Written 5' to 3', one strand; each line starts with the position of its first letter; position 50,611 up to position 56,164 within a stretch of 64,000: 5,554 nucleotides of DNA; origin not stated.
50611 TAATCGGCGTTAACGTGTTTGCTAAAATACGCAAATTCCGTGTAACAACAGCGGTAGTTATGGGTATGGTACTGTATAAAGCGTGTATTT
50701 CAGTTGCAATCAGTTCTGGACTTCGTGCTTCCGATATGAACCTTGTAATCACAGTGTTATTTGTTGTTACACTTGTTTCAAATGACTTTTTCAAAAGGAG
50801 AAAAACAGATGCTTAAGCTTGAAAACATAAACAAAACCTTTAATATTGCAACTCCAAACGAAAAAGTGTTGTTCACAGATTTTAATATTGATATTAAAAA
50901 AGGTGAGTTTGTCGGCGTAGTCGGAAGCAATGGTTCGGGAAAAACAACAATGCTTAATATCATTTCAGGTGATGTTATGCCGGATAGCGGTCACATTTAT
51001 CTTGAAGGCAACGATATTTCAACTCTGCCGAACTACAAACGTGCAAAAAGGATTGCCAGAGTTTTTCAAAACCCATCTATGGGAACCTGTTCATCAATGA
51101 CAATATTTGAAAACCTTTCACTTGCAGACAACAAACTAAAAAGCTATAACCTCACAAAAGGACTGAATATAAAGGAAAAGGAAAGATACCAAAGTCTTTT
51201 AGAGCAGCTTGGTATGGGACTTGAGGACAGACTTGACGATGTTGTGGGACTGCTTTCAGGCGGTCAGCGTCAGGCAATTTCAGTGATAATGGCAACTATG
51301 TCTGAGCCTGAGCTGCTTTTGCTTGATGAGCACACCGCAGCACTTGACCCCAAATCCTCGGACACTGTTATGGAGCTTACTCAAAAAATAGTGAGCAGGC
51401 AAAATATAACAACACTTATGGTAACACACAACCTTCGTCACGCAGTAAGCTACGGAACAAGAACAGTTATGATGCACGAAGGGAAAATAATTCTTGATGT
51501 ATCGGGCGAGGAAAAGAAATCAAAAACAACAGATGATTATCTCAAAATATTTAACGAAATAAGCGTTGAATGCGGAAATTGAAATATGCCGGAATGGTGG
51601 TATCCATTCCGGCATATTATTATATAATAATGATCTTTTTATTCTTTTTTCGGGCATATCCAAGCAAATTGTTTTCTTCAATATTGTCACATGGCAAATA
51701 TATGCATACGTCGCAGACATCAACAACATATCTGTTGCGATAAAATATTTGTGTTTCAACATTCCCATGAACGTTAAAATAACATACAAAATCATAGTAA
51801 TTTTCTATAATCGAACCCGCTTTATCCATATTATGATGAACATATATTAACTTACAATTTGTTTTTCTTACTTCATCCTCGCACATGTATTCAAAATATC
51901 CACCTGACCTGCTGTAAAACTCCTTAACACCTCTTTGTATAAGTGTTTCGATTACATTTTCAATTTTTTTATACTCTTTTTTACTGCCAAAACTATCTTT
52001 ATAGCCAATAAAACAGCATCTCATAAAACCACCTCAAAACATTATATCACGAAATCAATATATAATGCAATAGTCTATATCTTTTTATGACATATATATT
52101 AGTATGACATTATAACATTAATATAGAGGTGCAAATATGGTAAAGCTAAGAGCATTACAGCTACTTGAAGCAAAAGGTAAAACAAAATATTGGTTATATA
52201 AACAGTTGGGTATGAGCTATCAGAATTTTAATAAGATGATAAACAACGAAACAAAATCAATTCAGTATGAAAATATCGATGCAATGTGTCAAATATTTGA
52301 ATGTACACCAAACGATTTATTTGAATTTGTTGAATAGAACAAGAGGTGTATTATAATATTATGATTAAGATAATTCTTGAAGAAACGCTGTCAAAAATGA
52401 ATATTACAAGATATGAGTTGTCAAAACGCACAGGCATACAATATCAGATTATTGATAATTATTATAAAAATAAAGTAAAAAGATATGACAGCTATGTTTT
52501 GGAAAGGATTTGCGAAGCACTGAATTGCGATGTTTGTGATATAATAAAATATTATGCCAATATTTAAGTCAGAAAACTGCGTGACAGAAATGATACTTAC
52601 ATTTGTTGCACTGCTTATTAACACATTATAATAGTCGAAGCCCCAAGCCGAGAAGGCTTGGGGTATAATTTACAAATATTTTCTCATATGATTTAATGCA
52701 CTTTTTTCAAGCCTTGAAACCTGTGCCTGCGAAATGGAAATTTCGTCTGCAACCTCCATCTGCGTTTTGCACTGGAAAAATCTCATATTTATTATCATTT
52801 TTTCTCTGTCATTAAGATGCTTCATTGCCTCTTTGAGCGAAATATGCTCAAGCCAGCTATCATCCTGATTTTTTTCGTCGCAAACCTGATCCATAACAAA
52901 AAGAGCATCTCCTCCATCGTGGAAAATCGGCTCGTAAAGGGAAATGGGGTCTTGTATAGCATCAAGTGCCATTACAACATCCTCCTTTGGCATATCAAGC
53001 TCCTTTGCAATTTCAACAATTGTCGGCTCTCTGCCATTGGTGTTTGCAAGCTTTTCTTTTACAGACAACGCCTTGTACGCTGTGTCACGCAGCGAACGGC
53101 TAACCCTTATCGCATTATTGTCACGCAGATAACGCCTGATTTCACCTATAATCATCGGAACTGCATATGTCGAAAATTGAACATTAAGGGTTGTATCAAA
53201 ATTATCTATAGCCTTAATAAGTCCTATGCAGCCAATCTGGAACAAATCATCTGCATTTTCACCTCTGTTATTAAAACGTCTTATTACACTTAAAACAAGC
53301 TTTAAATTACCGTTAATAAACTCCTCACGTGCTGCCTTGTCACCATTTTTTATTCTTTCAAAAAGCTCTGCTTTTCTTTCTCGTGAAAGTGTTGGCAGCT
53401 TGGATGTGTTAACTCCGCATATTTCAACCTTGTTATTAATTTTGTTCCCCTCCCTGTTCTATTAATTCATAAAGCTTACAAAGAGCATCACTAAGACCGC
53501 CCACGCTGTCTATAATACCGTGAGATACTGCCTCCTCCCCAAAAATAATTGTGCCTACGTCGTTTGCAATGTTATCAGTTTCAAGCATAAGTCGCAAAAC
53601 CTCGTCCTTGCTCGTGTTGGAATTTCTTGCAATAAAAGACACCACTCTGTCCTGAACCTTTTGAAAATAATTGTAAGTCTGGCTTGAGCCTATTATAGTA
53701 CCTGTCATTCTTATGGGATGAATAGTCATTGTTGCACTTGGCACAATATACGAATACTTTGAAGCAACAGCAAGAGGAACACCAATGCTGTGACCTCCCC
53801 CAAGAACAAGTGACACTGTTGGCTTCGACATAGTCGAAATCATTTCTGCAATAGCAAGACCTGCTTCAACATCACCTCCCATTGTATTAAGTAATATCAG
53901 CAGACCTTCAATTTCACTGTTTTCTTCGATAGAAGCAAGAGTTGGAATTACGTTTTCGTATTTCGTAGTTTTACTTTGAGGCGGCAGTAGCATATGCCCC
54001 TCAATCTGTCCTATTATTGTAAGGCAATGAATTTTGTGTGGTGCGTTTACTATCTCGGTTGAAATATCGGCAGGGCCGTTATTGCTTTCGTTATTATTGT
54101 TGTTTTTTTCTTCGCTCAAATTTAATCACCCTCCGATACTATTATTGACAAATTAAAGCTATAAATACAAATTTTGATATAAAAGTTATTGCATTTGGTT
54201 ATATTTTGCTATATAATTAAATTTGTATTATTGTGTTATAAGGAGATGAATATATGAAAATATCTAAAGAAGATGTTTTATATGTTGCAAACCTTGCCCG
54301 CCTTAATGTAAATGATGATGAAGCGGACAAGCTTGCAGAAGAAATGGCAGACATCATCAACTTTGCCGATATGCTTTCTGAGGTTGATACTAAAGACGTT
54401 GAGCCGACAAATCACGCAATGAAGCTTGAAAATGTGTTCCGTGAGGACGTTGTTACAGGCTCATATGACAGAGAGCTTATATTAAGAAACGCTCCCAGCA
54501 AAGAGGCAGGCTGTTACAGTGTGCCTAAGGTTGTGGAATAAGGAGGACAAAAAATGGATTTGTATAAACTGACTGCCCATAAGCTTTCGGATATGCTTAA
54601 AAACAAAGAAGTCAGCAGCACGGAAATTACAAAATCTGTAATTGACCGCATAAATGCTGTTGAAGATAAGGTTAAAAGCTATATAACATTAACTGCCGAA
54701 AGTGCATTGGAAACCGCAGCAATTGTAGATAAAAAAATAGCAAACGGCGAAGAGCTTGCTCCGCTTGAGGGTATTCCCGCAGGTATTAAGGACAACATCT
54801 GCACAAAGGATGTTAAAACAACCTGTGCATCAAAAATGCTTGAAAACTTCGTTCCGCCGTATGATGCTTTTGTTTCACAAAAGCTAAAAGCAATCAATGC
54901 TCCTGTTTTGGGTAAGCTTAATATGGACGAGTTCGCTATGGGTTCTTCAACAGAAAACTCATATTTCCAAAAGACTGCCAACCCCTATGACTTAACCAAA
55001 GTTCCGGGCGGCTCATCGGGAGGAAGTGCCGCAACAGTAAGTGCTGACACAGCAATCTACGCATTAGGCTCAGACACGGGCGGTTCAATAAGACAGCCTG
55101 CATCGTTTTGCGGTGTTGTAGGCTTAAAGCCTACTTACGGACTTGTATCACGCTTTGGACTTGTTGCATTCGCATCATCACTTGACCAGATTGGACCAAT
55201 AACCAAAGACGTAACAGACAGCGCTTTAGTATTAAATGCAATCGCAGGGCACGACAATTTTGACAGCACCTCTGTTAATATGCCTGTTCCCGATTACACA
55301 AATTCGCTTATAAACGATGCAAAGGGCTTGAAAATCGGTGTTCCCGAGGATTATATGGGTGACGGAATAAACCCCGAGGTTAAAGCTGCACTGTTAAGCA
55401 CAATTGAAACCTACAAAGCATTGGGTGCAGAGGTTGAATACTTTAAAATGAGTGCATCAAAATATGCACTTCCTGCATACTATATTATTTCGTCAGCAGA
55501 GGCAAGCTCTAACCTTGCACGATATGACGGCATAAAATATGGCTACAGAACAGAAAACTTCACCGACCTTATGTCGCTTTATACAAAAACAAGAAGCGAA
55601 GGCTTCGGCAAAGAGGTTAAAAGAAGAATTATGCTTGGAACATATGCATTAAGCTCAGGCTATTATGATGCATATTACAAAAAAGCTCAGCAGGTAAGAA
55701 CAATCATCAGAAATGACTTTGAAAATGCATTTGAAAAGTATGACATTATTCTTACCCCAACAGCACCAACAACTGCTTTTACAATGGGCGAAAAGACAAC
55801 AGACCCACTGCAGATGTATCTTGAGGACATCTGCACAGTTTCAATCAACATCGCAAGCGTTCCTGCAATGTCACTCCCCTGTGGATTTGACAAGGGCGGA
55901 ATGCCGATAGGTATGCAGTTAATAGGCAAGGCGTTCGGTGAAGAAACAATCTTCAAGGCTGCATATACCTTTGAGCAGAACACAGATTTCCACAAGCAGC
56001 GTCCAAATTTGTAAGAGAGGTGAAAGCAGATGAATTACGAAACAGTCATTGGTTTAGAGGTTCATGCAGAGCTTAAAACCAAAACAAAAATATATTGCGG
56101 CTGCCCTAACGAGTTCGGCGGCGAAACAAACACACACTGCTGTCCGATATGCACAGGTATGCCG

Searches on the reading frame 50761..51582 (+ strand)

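Call 22: search_protein_families(library=pfam, proteins=[window:50761-51582:+], max_evalue=0.001)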
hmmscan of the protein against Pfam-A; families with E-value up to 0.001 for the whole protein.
window:50761-51582:+ (273 aa): 5 families
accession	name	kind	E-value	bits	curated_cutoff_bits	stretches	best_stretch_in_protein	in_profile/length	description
PF00005.33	ABC_tran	-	6.7e-31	108.1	25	1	39-193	2-137/137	ABC transporter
PF02463.25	SMC_N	-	5.5e-08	32.9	40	1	48-224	24-198/220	RecF/RecN/SMC N terminal domain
PF13304.12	AAA_21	-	3.5e-05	24.5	27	0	151-224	224-299/304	AAA domain, putative AbiEii toxin, Type IV TA system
PF09818.15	ABC_ATPase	-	0.00015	21.3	23.2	0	164-222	157-214/283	P-loop domain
PF13476.12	AAA_23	-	0.00034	21.8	27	1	38-151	10-126/201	AAA domain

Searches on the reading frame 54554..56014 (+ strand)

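Call 22: search_protein_families(library=pfam, proteins=[window:54554-56014:+], max_evalue=0.001)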
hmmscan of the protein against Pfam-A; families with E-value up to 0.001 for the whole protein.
window:54554-56014:+ (486 aa): 1 family
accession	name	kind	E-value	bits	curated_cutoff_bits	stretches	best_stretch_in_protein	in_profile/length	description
PF01425.27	Amidase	-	9.3e-158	526.3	27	1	24-466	1-444/445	Amidase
